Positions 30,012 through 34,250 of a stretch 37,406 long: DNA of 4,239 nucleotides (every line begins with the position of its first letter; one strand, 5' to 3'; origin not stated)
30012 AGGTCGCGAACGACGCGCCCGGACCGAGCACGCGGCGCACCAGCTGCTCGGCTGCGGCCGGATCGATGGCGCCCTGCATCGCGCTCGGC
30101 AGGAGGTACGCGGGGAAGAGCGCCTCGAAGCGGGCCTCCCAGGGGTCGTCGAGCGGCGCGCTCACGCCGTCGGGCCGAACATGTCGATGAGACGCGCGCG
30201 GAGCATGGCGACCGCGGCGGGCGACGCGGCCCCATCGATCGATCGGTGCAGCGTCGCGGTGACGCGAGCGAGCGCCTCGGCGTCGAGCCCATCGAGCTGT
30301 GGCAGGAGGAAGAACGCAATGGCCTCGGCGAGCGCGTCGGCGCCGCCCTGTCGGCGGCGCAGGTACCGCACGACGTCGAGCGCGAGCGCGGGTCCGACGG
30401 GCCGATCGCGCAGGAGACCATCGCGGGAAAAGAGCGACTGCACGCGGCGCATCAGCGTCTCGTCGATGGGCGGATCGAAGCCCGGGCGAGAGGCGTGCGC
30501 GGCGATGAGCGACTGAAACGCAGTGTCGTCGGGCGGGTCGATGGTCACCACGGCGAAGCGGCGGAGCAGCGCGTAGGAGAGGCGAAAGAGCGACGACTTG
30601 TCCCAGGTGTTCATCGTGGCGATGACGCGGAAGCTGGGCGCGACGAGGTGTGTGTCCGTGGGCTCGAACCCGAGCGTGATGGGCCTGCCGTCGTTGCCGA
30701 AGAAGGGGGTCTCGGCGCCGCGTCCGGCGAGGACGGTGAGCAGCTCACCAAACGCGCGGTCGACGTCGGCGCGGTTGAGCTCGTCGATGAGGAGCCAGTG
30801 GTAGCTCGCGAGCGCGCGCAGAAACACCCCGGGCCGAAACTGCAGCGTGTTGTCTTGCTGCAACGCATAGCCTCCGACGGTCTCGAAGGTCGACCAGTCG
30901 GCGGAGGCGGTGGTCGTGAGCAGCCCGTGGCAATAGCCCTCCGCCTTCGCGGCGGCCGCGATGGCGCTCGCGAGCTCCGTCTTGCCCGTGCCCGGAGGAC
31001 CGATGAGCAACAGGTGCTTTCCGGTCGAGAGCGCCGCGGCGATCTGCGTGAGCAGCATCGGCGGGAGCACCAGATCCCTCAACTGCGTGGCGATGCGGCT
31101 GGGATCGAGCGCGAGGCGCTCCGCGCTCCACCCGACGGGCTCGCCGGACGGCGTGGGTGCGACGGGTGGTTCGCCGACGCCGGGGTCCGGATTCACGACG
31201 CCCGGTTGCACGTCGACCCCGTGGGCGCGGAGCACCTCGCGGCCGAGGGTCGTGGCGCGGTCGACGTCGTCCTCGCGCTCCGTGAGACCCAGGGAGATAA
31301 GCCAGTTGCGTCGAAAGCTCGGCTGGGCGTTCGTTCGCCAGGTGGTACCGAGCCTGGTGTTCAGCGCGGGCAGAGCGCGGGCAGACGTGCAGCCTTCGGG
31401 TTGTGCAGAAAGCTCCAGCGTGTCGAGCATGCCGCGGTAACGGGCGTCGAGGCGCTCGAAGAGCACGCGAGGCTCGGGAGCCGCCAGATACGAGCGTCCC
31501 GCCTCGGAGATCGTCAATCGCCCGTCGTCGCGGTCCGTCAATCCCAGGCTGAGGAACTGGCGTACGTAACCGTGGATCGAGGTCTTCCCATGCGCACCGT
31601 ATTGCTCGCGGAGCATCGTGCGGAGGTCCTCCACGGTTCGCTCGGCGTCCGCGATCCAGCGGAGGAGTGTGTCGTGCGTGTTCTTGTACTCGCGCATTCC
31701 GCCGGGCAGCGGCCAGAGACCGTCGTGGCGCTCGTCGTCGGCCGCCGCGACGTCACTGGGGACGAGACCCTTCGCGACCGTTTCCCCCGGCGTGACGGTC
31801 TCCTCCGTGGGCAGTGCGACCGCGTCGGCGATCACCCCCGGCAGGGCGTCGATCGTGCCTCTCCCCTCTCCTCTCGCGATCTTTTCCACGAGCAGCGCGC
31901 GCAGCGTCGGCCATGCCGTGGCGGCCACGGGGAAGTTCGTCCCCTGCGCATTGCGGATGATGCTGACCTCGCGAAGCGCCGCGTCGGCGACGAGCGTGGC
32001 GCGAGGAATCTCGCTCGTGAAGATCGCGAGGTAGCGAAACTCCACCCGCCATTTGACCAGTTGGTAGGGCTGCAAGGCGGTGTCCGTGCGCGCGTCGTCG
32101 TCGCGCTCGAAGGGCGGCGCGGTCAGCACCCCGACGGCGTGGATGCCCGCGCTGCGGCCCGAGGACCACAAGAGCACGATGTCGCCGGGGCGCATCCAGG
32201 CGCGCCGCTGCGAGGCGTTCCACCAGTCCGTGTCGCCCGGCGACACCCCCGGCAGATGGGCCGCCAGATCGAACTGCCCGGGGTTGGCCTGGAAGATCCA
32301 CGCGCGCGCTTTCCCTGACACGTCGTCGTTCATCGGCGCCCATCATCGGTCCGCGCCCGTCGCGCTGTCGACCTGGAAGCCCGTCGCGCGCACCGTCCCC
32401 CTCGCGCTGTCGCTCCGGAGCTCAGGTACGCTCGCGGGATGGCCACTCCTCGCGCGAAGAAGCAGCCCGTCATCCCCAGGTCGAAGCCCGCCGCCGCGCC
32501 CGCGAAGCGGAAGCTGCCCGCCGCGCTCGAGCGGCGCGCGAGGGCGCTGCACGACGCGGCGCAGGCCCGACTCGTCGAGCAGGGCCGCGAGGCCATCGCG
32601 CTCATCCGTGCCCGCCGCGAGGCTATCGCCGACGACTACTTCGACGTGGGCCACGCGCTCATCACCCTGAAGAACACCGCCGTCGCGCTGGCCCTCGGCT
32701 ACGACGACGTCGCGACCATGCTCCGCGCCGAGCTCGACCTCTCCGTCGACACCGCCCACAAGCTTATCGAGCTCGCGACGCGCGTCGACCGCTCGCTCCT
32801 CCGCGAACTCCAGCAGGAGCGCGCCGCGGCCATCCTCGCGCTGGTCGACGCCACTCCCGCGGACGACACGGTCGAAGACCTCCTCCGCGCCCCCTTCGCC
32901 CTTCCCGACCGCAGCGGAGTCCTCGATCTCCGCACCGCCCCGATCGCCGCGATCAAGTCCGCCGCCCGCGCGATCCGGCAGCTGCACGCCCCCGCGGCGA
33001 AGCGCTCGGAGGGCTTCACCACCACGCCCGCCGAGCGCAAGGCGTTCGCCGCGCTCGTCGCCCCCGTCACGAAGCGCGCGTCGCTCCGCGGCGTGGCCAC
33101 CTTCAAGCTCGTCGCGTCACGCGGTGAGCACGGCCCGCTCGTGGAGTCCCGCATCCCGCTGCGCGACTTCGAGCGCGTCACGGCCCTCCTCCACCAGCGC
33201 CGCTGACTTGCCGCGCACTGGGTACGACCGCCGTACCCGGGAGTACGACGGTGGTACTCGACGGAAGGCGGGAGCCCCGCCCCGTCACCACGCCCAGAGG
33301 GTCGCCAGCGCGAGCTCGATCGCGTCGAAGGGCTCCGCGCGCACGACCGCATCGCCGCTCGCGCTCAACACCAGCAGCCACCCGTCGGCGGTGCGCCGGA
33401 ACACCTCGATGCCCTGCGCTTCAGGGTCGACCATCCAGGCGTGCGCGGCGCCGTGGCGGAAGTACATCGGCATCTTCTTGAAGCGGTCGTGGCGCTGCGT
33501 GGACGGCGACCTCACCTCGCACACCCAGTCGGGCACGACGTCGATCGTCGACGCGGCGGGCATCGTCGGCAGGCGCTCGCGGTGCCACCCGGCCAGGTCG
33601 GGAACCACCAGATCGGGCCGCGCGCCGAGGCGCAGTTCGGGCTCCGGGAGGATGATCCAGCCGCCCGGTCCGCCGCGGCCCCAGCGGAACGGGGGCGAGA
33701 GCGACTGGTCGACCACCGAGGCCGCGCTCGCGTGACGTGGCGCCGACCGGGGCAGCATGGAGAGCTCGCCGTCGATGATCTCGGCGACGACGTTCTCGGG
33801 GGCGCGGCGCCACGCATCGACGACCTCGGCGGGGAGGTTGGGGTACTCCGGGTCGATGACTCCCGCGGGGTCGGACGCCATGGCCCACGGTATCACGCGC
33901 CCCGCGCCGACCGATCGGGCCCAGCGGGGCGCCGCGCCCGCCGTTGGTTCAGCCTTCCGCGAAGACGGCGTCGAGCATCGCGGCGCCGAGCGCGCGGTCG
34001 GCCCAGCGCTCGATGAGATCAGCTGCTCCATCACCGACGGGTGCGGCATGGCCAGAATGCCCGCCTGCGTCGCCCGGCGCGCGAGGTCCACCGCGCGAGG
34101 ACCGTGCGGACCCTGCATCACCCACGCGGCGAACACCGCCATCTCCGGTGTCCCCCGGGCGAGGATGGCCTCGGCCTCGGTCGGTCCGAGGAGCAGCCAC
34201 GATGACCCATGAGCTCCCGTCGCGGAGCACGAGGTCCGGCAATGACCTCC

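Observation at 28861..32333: McrBC-like module: EVE + extra sensor region + McrB-type GTPase, translationally coupled to a long PD-(D/E)xK partner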

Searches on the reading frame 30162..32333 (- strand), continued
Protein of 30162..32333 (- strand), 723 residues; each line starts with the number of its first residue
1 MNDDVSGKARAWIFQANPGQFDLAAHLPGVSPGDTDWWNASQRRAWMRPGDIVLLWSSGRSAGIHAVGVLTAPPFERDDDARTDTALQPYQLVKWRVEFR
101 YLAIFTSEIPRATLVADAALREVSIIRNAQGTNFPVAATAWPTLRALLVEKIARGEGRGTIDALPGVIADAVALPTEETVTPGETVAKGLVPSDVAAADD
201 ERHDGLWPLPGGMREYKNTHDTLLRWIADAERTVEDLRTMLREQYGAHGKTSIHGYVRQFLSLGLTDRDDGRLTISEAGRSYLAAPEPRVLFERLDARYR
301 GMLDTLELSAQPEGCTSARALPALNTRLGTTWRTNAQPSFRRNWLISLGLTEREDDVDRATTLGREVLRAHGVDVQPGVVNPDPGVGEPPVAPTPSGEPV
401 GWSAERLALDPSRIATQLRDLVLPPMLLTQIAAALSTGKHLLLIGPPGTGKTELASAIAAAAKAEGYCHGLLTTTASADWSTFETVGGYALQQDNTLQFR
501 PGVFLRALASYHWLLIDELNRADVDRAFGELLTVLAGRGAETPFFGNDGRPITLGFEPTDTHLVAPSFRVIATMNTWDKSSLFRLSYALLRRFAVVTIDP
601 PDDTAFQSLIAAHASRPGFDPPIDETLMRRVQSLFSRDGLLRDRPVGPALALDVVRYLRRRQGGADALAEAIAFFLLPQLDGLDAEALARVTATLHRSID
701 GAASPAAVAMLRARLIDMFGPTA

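Call 50: fold_search(model_id=the predicted structure, library=pdb)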
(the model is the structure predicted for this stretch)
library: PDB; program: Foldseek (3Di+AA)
matches with E <= 10: 1551; with E <= 0.001: 768
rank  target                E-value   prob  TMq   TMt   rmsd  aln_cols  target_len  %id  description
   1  9qh7_E                2.1e-11  1.00  0.28  0.72   5.2       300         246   19  NorQ in complex with NorD VWA domain steep staircase subset 1 from Paracoccus denitrificans (released 2026-03-25)
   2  9qh6_B                2.8e-11  1.00  0.27  0.68   6.7       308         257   18  NorQ in complex with NorD VWA domain from Paracoccus denitrificans (released 2026-03-25)
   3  9qhd_C                3.4e-11  1.00  0.28  0.68   5.1       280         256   18  NorQD complex state 1 from Jhaorihella thermophila (released 2026-03-25)
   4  9qh8_A                4.3e-11  1.00  0.28  0.69   6.6       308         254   19  reduced NorQ-NorD VWA domain complex from Paracoccus denitrificans (released 2026-03-25)
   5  9qh9_C                4.3e-11  1.00  0.27  0.68   6.4       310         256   18  NorQ in complex with NorD VWA domain steep staircase subset 2 from Paracoccus denitrificans (released 2026-03-25)
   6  9qhd_B                8.9e-11  1.00  0.27  0.67   5.3       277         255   21  NorQD complex state 1 from Jhaorihella thermophila (released 2026-03-25)
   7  9qh8_F                1.4e-10  1.00  0.27  0.68   6.8       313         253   17  reduced NorQ-NorD VWA domain complex from Paracoccus denitrificans (released 2026-03-25)
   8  9qh4_A                1.6e-10  1.00  0.27  0.68   6.3       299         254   19  NorQ hexamer from Paracoccus denitrificans (released 2026-03-25)
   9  6hz4_A                1.9e-10  1.00  0.30  0.67   5.4       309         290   21  Structure of McrBC without DNA binding domains (one half of the full complex) (released 2019-07-24)
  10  9qh4_C                2.4e-10  1.00  0.27  0.67   6.7       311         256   19  NorQ hexamer from Paracoccus denitrificans (released 2026-03-25)
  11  9qh4_F                2.4e-10  1.00  0.26  0.65   6.4       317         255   19  NorQ hexamer from Paracoccus denitrificans (released 2026-03-25)
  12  9qh6_F                2.9e-10  1.00  0.26  0.65   7.1       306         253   19  NorQ in complex with NorD VWA domain from Paracoccus denitrificans (released 2026-03-25)
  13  9qhg_E                3.4e-10  1.00  0.28  0.69   5.1       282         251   18  NorQD complex state 4 from Jhaorihella thermophila (released 2026-03-25)
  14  9qhd_F                4.2e-10  1.00  0.26  0.66   6.8       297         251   17  NorQD complex state 1 from Jhaorihella thermophila (released 2026-03-25)
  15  9qhd_A                5.6e-10  1.00  0.26  0.63   5.6       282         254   18  NorQD complex state 1 from Jhaorihella thermophila (released 2026-03-25)
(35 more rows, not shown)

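Call 62: list_cluster_members(proteins=[P0024, P0046, P0059, P0067])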
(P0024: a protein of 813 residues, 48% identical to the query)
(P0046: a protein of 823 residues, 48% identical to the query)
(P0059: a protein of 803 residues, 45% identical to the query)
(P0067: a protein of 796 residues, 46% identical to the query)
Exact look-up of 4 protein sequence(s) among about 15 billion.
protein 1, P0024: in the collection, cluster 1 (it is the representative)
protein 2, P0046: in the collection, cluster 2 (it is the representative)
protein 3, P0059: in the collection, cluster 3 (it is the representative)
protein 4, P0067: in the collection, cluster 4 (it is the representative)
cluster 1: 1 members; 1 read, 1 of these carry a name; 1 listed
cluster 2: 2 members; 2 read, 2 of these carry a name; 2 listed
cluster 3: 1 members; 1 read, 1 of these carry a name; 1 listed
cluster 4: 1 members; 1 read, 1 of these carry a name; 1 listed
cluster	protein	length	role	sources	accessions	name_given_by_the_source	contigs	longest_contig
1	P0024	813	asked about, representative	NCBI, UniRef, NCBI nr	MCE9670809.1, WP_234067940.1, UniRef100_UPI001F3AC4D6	AAA family ATPase [Myxococcus stipitatus] | AAA family ATPase n=1 Tax=Myxococcus stipitatus TaxID=83455 RepID=UPI001F3AC4D6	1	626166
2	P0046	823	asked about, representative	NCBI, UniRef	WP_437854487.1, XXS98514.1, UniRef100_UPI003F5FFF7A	AAA family ATPase [Sorangium sp. So ce363] | AAA family ATPase n=1 Tax=Sorangium sp. So ce363 TaxID=3133304 RepID=UPI003F5FFF7A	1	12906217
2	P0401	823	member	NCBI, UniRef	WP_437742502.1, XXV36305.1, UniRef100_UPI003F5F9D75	AAA family ATPase [Sorangium sp. So ce1504] | AAA family ATPase n=1 Tax=Sorangium sp. So ce1504 TaxID=3133337 RepID=UPI003F5F9D75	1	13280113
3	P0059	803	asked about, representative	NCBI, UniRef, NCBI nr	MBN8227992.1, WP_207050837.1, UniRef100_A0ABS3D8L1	AAA family ATPase [Corallococcus macrosporus] | AAA family ATPase n=1 Tax=Corallococcus macrosporus TaxID=35 RepID=A0ABS3D8L1_9BACT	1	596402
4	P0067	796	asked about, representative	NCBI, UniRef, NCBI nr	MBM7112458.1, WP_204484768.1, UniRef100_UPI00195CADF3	AAA family ATPase [Archangium primigenium] | AAA family ATPase n=1 Tax=[Archangium] primigenium TaxID=2792470 RepID=UPI00195CADF3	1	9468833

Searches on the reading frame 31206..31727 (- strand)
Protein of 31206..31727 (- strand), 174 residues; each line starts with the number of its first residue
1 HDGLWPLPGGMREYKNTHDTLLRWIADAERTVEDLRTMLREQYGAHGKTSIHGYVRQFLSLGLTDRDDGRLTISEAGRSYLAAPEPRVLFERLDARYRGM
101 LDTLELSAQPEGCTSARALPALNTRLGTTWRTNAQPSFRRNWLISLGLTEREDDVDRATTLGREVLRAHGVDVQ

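Call 73: search_solved_structures(query=A5, max_evalue=10, show_alignments=3)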
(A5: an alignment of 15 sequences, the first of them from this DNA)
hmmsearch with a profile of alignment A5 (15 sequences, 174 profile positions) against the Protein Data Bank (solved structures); distinct sequences matched with E-value up to 10: 14.
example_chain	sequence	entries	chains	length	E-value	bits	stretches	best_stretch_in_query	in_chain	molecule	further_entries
2csx_A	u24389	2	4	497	0.12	15.4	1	40-128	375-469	Methionyl-tRNA synthetase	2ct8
5b37_A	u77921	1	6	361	0.16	15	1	85-135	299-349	Tryptophan dehydrogenase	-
2qqb_A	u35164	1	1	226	0.17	14.9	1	16-127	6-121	Diphtheria toxin repressor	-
9on3_B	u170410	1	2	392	0.21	14.6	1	12-70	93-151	Saglin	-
1r7j_A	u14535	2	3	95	0.32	14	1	43-84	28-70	Conserved hypothetical protein Sso10a | Sso10a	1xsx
6o02_A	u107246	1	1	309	0.49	13.4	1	31-104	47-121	E3 ubiquitin-protein ligase CBL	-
9erz_A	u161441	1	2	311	0.49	13.4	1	31-104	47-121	E3 ubiquitin-protein ligase CBL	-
1yvh_A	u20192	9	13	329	0.55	13.2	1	31-104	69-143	CBL E3 ubiquitin protein ligase | E3 ubiquitin-protein ligase CBL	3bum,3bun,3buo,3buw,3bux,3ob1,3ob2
2qyw_A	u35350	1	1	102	0.57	13.2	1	82-124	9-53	Vesicle transport through interaction with t-SNAREs 1B homolog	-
6xar_A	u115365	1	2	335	0.57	13.2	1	31-104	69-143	E3 ubiquitin-protein ligase CBL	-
1orj_A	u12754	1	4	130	0.8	12.7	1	59-131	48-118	flagellar protein FliS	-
1ory_A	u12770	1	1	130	0.91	12.5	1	59-131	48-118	flagellar protein FliS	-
7b24_A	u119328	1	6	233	0.98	12.4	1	21-128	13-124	DtxR family iron (Metal) dependent repressor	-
7b1v_A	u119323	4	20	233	1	12.4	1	21-128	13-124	DtxR family iron (Metal) dependent repressor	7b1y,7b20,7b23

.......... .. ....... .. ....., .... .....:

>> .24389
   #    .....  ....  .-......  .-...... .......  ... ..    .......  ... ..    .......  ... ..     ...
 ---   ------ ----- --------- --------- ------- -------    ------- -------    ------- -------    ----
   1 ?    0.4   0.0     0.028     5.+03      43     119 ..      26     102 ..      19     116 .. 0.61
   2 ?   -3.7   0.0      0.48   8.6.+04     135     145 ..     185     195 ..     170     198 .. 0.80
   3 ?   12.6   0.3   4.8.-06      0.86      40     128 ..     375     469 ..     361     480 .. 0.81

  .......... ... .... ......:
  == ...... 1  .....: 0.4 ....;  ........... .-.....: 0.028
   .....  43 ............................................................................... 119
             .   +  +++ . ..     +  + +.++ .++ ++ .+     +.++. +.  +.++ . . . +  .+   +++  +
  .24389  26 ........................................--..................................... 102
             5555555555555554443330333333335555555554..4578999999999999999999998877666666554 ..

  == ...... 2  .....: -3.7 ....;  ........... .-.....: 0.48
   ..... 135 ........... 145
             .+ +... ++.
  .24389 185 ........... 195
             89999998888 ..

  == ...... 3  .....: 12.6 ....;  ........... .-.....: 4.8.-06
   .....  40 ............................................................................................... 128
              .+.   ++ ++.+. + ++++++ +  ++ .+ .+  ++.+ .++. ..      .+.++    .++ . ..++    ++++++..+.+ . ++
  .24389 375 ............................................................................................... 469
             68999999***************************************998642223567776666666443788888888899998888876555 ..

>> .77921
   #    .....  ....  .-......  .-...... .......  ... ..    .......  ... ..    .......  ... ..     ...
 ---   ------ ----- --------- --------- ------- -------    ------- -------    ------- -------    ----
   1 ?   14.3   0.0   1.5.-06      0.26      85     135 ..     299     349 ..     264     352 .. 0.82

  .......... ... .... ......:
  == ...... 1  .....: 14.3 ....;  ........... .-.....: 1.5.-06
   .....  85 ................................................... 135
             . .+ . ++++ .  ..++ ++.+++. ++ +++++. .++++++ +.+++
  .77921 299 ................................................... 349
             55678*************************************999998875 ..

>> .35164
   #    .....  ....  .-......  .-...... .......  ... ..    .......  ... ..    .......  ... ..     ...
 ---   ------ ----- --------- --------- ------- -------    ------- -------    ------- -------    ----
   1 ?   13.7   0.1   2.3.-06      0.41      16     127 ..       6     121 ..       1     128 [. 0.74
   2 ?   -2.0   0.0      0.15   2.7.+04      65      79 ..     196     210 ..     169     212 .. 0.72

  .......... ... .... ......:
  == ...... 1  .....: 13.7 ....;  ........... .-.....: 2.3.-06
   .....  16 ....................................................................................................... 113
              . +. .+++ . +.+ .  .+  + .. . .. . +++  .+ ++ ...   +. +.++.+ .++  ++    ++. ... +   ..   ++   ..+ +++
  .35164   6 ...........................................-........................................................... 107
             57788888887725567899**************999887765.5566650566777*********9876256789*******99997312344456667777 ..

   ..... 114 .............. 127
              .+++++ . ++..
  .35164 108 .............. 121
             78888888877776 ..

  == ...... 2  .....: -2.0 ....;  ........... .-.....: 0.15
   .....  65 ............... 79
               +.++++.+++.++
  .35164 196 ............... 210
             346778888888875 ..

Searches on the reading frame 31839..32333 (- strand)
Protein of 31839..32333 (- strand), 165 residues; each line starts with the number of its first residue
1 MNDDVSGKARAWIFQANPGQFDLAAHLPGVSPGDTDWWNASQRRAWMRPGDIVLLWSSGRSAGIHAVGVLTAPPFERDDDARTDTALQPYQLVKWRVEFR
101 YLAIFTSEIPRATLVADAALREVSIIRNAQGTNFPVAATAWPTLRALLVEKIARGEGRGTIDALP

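Call 70: search_solved_structures(query=window:31839-32333:-, max_evalue=1, show_alignments=1)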
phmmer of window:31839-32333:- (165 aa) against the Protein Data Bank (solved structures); distinct sequences matched with E-value up to 1: 0.

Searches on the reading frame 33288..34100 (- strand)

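Call 18: search_protein_families(library=pfam, proteins=[window:33288-34100:-], max_evalue=0.001)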
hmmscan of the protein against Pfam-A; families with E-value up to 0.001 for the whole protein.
window:33288-34100:- (271 aa): 1 family
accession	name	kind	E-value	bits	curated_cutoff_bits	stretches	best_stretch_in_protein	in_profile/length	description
PF05685.18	Uma2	-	5.5e-21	75.2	27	1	100-265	9-171/172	Putative restriction endonuclease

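Call 66: search_protein_families(library=padloc, proteins=[window:33288-34100:-], max_evalue=0.01)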
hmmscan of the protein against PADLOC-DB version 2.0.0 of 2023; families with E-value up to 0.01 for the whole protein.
window:33288-34100:- (271 aa): 3 families
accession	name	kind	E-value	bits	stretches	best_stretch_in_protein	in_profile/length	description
PDLC04832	PDC-S03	-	4e-15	54.1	1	102-268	21-185/188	-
PDLC04833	PDC-S03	-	3.8e-10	37.6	1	106-266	40-200/207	-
PDLC04834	PDC-S03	-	0.0002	19.1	1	189-232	103-146/184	-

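Call 79: search_protein_families(library=ncbifam, proteins=[window:33288-34100:-], max_evalue=0.001)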
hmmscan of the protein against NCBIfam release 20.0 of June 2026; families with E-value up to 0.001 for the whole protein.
window:33288-34100:- (271 aa): 0 families
